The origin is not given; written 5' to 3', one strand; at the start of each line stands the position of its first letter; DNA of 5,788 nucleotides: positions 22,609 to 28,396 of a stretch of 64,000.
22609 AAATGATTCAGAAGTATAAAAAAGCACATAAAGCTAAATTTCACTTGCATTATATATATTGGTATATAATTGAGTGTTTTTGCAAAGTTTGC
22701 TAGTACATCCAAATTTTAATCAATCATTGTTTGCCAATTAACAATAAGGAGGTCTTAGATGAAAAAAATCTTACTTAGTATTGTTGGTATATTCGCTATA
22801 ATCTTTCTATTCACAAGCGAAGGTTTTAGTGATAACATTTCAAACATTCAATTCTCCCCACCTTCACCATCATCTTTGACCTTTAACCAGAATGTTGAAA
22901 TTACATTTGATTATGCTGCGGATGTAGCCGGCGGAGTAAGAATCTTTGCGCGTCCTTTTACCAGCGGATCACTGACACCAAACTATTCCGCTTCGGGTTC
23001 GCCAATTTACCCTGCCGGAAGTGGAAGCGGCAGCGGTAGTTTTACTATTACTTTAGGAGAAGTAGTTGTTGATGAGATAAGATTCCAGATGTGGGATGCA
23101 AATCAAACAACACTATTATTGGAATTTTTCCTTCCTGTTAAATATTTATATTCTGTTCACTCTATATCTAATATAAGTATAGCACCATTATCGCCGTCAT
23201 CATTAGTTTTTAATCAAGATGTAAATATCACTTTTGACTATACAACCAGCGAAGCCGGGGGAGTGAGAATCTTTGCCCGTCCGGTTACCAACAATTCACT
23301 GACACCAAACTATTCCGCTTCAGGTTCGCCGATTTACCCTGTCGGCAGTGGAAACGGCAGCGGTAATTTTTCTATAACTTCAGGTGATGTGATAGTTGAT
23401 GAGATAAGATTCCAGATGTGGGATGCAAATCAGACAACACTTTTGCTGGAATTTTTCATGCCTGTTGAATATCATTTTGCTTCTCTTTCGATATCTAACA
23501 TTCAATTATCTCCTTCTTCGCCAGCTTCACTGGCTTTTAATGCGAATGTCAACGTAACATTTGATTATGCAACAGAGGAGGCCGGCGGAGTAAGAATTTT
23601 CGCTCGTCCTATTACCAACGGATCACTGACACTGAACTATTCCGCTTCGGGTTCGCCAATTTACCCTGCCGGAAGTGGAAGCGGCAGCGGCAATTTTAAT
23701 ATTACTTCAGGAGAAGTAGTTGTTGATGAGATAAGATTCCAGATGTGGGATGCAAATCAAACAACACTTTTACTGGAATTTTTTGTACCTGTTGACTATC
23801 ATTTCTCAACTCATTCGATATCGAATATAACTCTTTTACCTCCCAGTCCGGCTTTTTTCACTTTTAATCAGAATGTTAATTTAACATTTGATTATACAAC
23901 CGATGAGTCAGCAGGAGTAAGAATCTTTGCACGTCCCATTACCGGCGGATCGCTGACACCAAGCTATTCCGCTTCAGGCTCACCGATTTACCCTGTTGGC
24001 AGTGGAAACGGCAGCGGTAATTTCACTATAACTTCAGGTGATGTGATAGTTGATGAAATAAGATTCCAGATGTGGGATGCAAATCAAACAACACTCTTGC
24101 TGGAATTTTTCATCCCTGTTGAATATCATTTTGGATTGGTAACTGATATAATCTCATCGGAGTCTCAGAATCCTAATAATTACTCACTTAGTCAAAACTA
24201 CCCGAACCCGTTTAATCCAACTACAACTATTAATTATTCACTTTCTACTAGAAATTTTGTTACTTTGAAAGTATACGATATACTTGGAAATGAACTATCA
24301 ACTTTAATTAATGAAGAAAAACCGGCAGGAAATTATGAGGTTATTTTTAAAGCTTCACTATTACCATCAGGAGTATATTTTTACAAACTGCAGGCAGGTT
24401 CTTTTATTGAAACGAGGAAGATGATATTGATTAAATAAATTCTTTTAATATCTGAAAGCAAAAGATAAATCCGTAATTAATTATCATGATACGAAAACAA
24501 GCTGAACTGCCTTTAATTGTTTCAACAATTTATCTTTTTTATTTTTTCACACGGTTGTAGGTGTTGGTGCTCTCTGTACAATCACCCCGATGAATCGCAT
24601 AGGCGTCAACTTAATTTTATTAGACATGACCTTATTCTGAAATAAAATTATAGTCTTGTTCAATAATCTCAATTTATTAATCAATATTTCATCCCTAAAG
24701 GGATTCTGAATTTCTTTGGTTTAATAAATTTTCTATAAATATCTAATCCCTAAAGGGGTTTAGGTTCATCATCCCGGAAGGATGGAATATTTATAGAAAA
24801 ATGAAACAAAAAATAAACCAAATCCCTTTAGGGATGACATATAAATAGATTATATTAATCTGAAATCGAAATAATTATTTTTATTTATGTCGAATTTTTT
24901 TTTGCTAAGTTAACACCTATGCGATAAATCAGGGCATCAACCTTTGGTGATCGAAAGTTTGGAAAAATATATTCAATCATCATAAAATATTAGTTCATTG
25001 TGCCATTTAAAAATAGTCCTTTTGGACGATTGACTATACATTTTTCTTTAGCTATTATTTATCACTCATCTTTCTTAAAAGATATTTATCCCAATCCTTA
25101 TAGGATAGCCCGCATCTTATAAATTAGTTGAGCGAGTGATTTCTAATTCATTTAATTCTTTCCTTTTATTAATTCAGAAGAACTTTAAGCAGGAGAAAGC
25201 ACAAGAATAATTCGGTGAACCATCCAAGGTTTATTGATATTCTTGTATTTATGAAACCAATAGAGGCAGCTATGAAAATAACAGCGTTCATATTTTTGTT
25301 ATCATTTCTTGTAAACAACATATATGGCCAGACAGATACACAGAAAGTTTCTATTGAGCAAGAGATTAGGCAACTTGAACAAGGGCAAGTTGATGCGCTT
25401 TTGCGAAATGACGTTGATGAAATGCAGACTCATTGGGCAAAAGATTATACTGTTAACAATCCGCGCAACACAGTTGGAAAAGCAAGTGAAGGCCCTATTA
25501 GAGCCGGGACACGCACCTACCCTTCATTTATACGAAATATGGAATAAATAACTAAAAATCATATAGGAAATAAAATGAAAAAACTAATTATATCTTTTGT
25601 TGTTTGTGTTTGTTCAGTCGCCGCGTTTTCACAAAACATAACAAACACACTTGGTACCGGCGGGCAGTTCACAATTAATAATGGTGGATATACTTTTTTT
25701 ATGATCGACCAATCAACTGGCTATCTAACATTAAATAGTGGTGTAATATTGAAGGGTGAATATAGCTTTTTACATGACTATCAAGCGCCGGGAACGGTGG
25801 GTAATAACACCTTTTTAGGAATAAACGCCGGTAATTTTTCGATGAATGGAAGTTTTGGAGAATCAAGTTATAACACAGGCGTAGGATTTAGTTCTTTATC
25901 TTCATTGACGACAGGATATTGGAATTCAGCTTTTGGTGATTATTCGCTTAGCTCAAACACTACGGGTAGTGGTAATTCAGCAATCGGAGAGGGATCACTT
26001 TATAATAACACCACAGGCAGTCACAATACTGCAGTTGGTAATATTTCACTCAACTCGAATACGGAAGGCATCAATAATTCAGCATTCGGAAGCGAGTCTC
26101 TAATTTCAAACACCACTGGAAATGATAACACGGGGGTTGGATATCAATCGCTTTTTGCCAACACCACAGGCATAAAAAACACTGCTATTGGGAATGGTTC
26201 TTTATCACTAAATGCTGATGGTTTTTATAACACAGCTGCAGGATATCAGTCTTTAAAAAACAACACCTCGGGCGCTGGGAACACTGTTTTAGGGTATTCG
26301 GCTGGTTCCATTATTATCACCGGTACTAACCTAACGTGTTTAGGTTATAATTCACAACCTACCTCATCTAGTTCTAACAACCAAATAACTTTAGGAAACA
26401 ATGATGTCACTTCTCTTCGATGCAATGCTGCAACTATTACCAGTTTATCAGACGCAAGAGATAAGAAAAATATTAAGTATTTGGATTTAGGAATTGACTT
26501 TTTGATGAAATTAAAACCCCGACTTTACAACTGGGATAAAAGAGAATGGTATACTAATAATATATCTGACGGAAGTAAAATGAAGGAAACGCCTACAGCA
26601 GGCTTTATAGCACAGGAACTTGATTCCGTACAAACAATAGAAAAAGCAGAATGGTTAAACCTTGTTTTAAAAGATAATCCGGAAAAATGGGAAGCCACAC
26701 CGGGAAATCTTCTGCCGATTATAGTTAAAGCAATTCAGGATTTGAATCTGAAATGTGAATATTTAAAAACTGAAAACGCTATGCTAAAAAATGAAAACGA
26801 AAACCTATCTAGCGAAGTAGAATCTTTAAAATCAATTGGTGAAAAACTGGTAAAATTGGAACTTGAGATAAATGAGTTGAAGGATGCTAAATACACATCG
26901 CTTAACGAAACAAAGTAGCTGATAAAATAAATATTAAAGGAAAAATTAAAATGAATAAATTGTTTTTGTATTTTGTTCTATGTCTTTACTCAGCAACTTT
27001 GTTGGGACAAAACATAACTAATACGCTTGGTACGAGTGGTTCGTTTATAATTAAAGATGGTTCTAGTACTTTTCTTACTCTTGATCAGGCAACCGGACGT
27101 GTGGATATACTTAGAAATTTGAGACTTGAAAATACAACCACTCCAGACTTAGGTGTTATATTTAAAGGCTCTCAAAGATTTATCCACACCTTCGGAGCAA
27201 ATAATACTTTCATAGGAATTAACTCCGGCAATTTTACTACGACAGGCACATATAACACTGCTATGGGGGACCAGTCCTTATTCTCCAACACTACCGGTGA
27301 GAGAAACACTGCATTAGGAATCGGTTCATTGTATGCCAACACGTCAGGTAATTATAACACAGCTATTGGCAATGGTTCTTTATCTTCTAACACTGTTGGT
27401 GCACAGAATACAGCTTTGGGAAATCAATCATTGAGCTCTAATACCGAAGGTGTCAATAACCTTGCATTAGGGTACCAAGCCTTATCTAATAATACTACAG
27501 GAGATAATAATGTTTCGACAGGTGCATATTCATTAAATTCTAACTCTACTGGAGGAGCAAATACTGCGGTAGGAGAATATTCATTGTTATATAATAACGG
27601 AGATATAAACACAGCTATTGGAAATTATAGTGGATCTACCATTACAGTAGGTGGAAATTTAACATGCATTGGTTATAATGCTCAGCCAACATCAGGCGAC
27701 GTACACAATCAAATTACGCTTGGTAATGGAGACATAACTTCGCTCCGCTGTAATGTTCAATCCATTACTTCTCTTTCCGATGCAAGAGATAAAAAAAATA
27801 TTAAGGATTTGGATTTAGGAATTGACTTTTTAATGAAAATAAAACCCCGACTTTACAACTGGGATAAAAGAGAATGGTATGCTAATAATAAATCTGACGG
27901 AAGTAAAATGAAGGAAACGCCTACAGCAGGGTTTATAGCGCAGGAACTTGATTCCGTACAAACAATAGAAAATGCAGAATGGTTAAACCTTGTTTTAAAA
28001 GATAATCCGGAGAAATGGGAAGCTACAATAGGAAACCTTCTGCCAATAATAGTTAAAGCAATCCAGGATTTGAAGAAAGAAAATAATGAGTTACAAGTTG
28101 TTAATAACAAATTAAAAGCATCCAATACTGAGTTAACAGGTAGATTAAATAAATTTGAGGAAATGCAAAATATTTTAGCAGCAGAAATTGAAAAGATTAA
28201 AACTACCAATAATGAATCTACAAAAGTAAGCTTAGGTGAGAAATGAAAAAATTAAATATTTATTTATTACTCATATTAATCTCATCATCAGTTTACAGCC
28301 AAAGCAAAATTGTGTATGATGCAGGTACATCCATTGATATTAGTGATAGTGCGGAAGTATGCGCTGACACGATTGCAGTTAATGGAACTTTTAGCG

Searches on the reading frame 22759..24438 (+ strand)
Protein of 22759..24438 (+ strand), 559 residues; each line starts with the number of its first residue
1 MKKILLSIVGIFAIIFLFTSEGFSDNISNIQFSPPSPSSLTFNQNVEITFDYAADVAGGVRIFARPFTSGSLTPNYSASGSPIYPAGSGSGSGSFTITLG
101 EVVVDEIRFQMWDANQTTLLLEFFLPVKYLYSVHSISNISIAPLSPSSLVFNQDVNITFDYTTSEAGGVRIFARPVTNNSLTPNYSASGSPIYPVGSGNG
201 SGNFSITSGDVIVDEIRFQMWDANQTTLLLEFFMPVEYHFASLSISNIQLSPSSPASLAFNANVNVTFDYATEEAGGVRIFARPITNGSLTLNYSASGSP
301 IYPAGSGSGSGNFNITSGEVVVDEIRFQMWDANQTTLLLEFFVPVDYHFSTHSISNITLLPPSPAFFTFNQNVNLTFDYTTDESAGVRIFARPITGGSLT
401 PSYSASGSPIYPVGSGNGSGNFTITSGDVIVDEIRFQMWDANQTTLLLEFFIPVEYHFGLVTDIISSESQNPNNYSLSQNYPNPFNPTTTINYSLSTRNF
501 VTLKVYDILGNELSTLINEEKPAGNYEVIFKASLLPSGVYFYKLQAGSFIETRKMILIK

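Call 39: search_protein_families(library=pfam, max_evalue=0.001, proteins=[window:22759-24438:+])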
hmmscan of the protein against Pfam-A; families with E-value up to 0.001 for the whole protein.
window:22759-24438:+ (559 aa): 2 families
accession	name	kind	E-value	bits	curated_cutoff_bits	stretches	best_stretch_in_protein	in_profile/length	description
PF18962.6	Por_Secre_tail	-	2.6e-09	37.7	27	1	481-556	2-74/75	Secretion system C-terminal sorting domain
PF22118.2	MtrF-like_dom-III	-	9e-05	22.4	27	0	259-321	50-111/143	Decaheme cytochrome c component MtrF-like domain III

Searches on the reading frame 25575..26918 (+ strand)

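Call 39: search_protein_families(library=pfam, max_evalue=0.001, proteins=[window:25575-26918:+])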
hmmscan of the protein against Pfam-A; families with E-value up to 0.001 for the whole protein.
window:25575-26918:+ (447 aa): 2 families
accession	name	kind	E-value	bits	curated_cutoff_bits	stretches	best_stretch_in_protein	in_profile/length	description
PF13884.11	Peptidase_S74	-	4.4e-08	33.7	22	1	292-352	1-52/58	Chaperone of endosialidase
PF00170.26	bZIP_1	-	0.00043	20.8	27.6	1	387-420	28-61/64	bZIP transcription factor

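Call 66: search_protein_families(library=padloc, max_evalue=0.001, proteins=[window:25575-26918:+])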
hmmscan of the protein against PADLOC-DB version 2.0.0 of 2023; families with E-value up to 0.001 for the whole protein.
window:25575-26918:+ (447 aa): 0 families

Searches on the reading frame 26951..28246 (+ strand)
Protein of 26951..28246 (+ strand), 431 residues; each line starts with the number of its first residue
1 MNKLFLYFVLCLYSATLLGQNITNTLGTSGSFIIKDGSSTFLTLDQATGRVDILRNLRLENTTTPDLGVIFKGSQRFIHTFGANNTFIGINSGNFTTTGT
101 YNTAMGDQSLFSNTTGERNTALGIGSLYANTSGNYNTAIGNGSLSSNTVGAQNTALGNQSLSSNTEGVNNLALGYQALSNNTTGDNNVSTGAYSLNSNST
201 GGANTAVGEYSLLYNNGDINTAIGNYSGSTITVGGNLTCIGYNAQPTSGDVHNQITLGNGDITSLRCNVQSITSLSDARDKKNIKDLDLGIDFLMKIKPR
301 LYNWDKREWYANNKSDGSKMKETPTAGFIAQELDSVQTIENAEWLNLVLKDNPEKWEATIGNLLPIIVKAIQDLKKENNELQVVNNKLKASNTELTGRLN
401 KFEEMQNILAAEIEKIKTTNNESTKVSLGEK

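Call 39: search_protein_families(library=pfam, max_evalue=0.001, proteins=[window:26951-28246:+])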
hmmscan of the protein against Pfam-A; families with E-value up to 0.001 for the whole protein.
window:26951-28246:+ (431 aa): 1 family
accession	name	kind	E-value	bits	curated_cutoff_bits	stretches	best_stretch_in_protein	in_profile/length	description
PF13884.11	Peptidase_S74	-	6.7e-09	36.4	22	1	276-336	1-52/58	Chaperone of endosialidase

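Call 66: search_protein_families(library=padloc, max_evalue=0.001, proteins=[window:26951-28246:+])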
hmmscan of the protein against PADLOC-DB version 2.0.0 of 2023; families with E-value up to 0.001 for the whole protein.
window:26951-28246:+ (431 aa): 0 families
